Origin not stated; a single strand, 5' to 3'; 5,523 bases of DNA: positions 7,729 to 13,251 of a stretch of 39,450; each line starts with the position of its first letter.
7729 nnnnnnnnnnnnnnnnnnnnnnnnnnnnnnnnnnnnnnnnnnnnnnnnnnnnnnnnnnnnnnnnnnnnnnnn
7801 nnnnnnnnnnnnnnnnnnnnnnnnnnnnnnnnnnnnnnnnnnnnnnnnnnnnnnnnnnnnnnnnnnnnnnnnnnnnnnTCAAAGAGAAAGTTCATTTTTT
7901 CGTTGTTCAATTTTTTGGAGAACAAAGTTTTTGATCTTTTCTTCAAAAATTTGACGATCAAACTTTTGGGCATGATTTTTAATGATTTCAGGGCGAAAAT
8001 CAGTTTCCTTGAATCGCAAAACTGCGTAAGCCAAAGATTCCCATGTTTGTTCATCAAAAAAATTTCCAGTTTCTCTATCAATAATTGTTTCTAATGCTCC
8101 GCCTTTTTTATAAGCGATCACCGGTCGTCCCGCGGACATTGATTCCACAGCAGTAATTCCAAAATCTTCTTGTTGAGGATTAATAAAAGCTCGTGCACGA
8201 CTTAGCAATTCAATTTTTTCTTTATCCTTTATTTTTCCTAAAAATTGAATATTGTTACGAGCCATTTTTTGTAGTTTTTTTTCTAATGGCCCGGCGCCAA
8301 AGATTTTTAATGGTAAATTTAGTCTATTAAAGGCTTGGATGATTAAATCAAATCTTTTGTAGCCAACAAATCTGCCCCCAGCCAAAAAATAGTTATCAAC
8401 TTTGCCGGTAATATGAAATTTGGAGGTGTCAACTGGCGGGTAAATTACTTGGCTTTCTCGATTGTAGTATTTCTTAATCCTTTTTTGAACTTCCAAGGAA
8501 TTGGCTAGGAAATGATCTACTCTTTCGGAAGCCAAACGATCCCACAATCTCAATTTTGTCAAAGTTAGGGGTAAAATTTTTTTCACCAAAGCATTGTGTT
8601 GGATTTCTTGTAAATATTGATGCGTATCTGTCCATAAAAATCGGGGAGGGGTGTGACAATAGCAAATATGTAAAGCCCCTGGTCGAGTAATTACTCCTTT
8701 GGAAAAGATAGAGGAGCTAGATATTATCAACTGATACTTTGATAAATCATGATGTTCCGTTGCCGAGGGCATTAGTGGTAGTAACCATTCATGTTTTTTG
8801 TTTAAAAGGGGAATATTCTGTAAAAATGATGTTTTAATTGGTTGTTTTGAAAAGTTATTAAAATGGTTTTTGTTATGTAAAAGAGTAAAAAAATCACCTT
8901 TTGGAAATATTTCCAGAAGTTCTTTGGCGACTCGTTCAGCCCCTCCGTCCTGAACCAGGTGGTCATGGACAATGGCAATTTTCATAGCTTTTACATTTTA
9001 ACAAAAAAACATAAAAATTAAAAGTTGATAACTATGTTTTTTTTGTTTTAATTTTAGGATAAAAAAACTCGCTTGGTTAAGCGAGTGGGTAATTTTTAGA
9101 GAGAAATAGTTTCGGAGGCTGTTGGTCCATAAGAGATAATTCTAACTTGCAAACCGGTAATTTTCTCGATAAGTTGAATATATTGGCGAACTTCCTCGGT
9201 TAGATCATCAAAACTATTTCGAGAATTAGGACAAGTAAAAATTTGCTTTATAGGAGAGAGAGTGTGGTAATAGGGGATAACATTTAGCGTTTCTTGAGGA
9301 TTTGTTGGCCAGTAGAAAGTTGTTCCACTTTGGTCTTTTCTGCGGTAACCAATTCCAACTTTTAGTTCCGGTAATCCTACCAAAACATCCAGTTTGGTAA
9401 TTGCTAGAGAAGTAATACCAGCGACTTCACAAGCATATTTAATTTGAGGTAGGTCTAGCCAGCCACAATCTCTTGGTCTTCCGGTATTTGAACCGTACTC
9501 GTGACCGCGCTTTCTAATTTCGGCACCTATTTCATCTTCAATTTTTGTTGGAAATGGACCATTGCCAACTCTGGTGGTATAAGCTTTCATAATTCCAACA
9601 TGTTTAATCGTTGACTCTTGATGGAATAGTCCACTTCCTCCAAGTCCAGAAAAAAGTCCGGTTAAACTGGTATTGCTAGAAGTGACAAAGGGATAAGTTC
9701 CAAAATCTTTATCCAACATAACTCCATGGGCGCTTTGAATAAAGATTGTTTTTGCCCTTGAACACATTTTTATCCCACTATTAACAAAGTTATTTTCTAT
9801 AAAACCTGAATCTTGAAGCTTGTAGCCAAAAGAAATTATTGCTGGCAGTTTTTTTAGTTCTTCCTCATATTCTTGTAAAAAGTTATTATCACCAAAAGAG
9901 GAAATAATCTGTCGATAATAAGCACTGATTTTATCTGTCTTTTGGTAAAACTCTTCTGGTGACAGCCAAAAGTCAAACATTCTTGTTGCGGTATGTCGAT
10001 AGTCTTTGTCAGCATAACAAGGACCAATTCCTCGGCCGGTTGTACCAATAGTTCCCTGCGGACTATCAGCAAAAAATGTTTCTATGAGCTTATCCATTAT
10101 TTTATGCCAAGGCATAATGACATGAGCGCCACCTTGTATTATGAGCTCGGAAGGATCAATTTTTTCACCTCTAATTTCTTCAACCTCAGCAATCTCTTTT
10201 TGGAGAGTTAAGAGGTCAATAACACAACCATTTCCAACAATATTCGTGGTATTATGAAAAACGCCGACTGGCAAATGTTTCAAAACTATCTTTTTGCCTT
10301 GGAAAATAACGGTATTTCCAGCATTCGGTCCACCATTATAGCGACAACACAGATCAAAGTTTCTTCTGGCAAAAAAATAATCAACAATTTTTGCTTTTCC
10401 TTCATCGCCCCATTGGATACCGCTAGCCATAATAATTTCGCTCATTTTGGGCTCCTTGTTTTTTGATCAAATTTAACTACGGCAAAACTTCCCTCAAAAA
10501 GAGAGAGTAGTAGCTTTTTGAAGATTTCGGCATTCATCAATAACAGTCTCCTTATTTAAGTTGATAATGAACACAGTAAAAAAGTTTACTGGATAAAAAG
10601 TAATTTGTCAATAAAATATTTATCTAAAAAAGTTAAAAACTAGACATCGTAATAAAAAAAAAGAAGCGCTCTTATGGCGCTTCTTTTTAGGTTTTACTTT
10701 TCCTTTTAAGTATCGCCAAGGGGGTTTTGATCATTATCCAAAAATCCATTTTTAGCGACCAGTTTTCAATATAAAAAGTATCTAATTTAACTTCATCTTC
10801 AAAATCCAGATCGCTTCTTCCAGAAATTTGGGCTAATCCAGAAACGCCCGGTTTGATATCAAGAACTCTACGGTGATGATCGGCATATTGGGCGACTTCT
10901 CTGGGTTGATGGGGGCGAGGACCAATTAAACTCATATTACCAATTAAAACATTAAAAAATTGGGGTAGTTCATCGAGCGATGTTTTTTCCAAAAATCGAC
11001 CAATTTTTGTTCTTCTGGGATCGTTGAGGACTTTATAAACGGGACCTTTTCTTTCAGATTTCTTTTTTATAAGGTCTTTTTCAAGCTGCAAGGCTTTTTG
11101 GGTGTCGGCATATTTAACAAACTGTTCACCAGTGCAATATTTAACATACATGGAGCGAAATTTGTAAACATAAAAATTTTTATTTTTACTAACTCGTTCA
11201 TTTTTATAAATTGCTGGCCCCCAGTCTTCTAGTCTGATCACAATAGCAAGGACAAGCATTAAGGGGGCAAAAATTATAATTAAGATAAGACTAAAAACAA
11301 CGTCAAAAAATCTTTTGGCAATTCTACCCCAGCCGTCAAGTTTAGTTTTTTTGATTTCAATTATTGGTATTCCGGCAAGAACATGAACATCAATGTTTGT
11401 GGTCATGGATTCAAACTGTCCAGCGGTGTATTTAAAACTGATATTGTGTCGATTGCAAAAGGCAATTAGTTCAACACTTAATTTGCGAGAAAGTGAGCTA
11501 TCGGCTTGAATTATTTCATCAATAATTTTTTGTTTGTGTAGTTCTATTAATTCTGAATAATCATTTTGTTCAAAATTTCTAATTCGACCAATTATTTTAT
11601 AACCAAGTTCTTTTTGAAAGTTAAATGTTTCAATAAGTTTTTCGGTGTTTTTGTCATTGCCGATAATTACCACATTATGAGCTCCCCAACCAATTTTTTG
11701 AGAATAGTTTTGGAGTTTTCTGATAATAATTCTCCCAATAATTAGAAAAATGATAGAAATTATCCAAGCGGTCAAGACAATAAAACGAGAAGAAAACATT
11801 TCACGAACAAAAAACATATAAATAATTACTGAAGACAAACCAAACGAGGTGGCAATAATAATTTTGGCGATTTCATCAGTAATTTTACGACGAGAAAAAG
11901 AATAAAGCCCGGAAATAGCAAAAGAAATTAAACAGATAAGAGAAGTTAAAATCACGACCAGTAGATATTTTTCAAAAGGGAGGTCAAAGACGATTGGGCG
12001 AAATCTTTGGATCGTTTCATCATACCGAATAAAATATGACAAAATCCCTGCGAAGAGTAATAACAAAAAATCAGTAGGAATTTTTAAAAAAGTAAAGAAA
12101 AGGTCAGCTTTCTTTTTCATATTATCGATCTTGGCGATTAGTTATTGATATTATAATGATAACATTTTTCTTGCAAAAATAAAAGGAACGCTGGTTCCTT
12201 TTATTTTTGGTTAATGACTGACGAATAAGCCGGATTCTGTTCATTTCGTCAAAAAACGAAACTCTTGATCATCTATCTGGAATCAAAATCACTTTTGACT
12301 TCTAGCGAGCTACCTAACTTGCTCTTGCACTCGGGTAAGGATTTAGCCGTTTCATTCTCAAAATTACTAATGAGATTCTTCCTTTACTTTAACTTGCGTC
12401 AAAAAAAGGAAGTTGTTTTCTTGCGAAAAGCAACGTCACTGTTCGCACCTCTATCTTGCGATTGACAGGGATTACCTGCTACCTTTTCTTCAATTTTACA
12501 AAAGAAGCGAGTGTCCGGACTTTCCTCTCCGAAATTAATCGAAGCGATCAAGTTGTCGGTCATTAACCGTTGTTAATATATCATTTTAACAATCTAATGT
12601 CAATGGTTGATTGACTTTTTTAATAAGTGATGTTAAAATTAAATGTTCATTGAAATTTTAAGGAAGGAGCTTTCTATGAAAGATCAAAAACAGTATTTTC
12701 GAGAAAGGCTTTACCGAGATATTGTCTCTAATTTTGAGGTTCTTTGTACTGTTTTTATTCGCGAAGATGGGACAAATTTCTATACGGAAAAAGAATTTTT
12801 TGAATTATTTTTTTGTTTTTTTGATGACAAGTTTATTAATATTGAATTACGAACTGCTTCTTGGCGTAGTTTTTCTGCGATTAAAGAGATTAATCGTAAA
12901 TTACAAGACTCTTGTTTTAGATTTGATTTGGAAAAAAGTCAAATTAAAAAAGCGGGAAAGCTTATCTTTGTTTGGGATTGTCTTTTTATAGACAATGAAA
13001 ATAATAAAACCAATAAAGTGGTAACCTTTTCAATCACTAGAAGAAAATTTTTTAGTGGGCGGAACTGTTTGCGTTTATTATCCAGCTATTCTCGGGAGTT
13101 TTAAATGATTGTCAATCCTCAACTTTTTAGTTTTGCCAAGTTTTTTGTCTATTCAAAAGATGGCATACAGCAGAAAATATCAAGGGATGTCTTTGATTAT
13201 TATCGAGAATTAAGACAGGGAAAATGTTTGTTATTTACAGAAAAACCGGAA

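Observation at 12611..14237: Operon of four tandem, divergent paralogous small orphan proteins, divergently promoted from rnpB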

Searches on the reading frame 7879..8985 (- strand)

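Call 46: search_protein_families(library=pfam, proteins=[window:7879-8985:-], max_evalue=0.00001)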
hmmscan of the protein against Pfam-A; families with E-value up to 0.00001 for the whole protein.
window:7879-8985:- (368 aa): 3 families
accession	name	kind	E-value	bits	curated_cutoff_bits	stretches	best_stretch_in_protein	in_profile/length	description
PF00534.26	Glycos_transf_1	-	7.8e-28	97.6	26.4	1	196-341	14-171/172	Glycosyl transferases group 1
PF13692.12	Glyco_trans_1_4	-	3.7e-20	73.1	27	1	200-324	4-138/142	Glycosyl transferases group 1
PF13439.12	Glyco_transf_4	-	1e-07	32.6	28.5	1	14-188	2-169/170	Glycosyltransferase Family 4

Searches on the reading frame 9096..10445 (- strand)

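Call 46: search_protein_families(library=pfam, proteins=[window:9096-10445:-], max_evalue=0.00001)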
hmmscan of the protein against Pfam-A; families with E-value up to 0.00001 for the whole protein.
window:9096-10445:- (449 aa): 1 family
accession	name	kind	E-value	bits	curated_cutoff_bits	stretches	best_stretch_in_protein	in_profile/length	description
PF00709.27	Adenylsucc_synt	-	8.3e-119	397.5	27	1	9-447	4-416/416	Adenylosuccinate synthetase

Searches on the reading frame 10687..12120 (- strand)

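Call 46: search_protein_families(library=pfam, proteins=[window:10687-12120:-], max_evalue=0.00001)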
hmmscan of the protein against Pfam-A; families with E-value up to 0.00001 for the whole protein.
window:10687-12120:- (477 aa): 2 families
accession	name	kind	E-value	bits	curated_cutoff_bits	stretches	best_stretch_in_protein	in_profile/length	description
PF02397.22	Bac_transf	-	1.5e-59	201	27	1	269-471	1-178/179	Bacterial sugar transferase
PF13727.12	CoA_binding_3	-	1.6e-07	31.9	25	1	70-189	3-119/175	CoA-binding domain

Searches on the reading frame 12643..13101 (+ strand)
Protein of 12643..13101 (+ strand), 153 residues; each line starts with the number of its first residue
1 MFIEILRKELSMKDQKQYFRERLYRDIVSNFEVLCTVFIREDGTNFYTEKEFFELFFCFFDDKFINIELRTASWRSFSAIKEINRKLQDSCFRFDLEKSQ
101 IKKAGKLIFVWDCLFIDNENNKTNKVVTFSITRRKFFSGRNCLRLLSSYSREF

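Call 4: search_protein_families(library=pfam, proteins=[window:12676-13101:+], max_evalue=1)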
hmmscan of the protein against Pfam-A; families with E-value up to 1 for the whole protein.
window:12676-13101:+ (142 aa): 0 families

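Call 5: search_protein_families(library=ncbifam, proteins=[window:12676-13101:+], max_evalue=1)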
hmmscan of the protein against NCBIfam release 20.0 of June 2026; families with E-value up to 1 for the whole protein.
window:12676-13101:+ (142 aa): 2 families
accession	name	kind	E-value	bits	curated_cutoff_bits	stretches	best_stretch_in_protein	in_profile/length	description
NF047500.1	choline_R_CudC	equivalog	0.099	12.5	218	1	33-79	81-122/171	choline uptake/conversion transcriptional regulator CudC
NF047851.1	MCPCitTducer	equivalog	0.23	10.4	900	1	56-95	400-439/553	methyl-accepting chemotaxis citrate transducer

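Call 20: list_cluster_members(proteins=[window:12676-13101:+, window:12643-13101:+, window:13105-13410:+, window:13424-13786:+, window:13388-13786:+, window:13786-14154:+])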
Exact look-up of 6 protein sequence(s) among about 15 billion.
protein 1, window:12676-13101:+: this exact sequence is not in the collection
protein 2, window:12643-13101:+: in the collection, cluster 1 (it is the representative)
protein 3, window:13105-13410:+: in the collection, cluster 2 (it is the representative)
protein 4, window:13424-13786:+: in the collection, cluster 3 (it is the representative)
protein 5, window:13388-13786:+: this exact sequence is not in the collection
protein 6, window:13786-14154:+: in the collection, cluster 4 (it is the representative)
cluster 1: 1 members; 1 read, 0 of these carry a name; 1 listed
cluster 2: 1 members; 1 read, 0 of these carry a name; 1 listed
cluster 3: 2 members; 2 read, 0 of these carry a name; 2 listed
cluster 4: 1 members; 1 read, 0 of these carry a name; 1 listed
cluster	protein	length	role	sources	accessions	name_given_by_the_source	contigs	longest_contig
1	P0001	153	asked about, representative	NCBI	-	-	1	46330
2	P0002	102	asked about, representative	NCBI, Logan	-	-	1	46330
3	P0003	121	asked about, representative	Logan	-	-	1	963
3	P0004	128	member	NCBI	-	-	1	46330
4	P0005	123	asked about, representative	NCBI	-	-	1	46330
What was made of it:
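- All four are singleton clusters among 15 billion proteins (call 20).
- Tried and rejected: It returned nothing, not even the window's own proteins, although these are in the collection (call 20).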

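Call 24: search_protein_families(library=padloc, proteins=[window:12643-13101:+], max_evalue=1)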
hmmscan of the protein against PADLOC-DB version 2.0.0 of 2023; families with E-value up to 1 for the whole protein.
window:12643-13101:+ (153 aa): 1 family
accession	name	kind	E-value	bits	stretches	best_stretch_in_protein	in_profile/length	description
PDLC01936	CARF7--CARF_RelE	-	0.014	12.7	1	38-126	230-310/356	-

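Call 25: search_protein_families(library=phrogs, proteins=[window:12643-13101:+], max_evalue=1)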
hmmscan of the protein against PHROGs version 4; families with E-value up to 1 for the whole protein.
window:12643-13101:+ (153 aa): 1 family
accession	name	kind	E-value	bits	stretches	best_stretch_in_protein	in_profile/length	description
phrog_25133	-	unknown function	0.055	14.2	1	19-60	96-136/176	-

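Call 33: search_solved_structures(query=window:12643-13101:+, max_evalue=10)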
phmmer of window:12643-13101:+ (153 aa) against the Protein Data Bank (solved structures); distinct sequences matched with E-value up to 10: 0.

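Call 40: find_related_loci(query=window:12643-13101:+, collection=viral_contigs, flank=5000)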
Query window:12643-13101:+ (153 aa) in viral_contigs; peptide patterns used: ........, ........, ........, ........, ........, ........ (x = any residue, [..] = any of these).
3 stretches matched a pattern, but none encodes a relative of the query by tblastn (E <= 1e-3).

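Call 50: find_encoding_contigs(protein=window:12643-13101:+, flank=10000, max_places=5)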
Protein window:12643-13101:+ (153 aa): no gene with exactly this product is on record in the collection.

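Call 51: find_related_loci(query=window:12643-13101:+, collection=metagenome_contigs, flank=10000)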
Query window:12643-13101:+ (153 aa) in metagenome_contigs; peptide patterns used: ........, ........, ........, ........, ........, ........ (x = any residue, [..] = any of these).
161 stretches matched a pattern, but none encodes a relative of the query by tblastn (E <= 1e-3).

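Call 82: search_dna_similar(query=window:12676-13101:+, collection=phages, mode=protein, max_evalue=0.1, max_rows=5)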
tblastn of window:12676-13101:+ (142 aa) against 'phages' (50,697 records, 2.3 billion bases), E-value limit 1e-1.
No match.

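Call 83: search_dna_similar(query=window:12676-13101:+, collection=plasmids, mode=protein, max_evalue=0.1, max_rows=5)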
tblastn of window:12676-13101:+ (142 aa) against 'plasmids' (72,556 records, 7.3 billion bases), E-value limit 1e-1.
No match.
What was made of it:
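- Tried and rejected: There was no match (calls 82, 83).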
